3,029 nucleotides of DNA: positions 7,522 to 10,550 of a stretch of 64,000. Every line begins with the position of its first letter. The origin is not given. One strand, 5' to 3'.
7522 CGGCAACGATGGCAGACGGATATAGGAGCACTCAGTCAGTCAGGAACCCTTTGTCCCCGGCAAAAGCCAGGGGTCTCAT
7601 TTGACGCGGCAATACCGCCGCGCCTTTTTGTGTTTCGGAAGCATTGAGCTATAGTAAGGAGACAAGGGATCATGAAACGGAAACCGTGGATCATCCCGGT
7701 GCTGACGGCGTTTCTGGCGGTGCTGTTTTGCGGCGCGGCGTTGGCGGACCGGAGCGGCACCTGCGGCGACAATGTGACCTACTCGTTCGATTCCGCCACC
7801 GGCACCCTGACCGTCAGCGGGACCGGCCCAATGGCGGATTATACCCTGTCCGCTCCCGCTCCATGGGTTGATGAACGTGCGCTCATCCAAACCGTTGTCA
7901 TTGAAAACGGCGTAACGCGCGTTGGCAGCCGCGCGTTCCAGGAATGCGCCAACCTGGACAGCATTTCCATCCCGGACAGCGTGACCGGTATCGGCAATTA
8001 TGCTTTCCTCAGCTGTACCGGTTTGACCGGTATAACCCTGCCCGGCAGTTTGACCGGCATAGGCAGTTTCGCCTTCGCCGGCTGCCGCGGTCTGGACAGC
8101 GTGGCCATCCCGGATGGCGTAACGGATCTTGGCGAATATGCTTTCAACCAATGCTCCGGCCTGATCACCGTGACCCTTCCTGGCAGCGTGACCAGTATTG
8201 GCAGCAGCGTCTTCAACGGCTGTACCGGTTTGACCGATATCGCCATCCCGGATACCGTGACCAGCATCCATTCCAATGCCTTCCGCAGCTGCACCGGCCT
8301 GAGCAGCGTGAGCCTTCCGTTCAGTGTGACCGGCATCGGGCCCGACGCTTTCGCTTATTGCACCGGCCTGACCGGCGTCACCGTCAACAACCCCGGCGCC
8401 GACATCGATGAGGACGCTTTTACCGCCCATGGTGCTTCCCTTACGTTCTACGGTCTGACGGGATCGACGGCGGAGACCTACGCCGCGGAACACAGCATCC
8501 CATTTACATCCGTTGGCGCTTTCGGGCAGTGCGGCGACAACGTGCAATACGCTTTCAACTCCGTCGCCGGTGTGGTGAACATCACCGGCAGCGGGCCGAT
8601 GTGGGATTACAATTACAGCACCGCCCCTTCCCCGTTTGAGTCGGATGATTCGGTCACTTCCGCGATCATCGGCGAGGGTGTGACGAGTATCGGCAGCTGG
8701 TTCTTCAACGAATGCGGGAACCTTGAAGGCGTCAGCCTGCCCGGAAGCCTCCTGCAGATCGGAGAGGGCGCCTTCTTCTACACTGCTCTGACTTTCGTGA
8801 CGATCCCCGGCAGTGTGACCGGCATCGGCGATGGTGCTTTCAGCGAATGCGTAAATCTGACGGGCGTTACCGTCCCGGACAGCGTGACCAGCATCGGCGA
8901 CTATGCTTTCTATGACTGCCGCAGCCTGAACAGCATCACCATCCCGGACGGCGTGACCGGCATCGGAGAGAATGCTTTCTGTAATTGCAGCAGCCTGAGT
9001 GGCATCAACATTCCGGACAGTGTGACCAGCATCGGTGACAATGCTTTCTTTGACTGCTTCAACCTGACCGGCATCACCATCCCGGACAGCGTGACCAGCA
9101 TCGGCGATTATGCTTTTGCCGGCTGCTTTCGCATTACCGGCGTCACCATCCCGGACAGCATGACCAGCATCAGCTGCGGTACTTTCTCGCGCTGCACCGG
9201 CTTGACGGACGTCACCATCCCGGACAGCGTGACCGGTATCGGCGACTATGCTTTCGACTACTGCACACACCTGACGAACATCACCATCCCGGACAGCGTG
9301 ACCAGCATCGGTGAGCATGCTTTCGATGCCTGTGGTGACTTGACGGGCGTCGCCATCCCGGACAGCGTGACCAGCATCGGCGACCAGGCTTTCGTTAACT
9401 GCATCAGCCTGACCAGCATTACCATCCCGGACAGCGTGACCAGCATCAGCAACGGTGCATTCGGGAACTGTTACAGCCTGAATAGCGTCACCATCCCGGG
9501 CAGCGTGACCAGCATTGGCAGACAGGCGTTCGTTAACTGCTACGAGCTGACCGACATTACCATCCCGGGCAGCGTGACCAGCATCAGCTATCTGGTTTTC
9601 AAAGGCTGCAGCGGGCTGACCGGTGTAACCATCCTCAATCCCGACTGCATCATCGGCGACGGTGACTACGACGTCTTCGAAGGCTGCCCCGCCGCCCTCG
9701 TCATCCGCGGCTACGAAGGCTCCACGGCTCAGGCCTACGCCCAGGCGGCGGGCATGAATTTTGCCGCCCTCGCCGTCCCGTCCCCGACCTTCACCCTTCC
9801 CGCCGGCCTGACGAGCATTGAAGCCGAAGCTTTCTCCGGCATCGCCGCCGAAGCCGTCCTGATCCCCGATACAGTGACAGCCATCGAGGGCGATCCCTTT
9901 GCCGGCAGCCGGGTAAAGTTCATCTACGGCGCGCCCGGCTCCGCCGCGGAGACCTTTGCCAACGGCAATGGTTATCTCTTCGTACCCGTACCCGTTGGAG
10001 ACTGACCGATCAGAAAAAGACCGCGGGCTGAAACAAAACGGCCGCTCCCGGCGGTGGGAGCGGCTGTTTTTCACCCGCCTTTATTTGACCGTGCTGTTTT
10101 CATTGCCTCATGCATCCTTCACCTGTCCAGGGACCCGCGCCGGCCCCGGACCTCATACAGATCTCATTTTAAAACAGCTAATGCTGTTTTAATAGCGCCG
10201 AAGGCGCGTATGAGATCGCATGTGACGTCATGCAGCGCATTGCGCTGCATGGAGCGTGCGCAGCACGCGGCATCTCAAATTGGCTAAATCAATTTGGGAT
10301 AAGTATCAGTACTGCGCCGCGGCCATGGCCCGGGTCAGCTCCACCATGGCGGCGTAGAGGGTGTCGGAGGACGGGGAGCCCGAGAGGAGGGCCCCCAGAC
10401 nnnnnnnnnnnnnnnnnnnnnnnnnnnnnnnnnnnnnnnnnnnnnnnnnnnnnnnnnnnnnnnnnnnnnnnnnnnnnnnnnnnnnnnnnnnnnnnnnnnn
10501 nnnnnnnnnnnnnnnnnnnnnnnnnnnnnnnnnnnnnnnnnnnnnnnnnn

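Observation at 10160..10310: Two-copy ~150-nt multi-hairpin element with compensatory base changes (copy A; copy B at 17404-17550)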

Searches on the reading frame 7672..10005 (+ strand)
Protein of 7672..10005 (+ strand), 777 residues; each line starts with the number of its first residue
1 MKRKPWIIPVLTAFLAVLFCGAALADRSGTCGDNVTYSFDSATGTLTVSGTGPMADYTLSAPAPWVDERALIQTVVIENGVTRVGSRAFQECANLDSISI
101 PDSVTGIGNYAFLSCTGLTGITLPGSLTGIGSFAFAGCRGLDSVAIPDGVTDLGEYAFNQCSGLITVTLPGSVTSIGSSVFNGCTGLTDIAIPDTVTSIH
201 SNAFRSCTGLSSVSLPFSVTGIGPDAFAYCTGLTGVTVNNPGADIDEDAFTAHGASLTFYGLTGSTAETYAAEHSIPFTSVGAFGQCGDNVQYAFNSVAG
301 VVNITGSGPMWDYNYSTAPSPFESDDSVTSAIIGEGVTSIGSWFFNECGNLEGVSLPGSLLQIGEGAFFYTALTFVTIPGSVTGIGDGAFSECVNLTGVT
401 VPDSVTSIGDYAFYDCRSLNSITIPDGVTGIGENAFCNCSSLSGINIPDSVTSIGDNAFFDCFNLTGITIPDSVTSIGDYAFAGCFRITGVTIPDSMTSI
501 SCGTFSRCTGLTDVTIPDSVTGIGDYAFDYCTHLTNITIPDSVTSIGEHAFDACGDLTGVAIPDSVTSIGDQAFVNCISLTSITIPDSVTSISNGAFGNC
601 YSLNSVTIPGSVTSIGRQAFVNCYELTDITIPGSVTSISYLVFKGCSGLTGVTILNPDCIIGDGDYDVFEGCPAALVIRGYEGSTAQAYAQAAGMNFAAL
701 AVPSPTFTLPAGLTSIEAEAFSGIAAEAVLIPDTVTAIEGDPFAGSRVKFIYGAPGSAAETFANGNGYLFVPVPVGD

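Call 11: search_protein_families(library=pfam, proteins=[window:7672-10005:+])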
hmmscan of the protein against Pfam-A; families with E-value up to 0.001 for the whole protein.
window:7672-10005:+ (777 aa): 2 families
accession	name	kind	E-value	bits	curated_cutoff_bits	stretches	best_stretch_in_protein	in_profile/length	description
PF13306.12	LRR_5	-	3.1e-173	567.3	27.7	5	430-557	2-126/127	BspA type Leucine rich repeat region (6 copies)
PF13855.12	LRR_8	-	3.4e-10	40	27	0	566-605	13-53/61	Leucine rich repeat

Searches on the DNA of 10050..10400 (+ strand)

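Call 8: search_rna_families(source=window, start=10050, end=10400, threshold=evalue, max_evalue=10, show_alignments=3)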
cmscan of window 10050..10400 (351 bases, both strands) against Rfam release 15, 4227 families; matches with E-value up to 10: 2.
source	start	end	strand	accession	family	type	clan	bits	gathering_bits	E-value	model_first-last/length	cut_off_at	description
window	10190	10233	-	RF02398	sau-6072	Gene; sRNA;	-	13.9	50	4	1-53/53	no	Staphylococcus sRNA sau-6072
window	10195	10208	-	RF01687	Acido-Lenti-1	Gene; sRNA;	-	12.4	37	2.4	32-45/46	no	Acido-Lenti-1 RNA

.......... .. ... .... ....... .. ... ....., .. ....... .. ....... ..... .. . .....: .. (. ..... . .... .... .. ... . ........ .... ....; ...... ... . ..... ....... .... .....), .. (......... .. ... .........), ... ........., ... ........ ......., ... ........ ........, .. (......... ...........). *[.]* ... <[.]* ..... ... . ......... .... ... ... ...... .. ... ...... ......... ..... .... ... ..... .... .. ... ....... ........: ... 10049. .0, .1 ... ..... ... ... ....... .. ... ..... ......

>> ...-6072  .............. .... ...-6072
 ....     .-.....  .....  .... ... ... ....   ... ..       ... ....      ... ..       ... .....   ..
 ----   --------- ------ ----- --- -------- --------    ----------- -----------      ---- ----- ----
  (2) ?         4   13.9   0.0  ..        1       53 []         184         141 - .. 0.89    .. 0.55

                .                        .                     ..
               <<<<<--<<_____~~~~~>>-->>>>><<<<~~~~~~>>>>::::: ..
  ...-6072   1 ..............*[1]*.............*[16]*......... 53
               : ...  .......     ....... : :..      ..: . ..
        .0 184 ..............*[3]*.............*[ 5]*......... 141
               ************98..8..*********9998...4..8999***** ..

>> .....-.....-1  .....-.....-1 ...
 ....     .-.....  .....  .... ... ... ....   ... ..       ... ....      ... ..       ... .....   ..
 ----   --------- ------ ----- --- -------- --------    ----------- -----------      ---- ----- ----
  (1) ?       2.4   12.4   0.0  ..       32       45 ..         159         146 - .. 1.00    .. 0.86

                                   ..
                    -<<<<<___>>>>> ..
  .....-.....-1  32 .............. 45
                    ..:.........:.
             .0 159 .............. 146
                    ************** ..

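Call 20: search_dna_similar(query=window:10153-10308:+, collection=plasmids, mode=distant, max_evalue=0.01)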
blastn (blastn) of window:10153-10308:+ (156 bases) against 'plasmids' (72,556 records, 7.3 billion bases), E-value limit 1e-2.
No match.

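Call 21: search_dna_similar(query=window:10153-10308:+, collection=phages, mode=distant, max_evalue=0.01)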
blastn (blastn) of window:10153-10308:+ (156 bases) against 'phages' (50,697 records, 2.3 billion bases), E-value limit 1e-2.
No match.
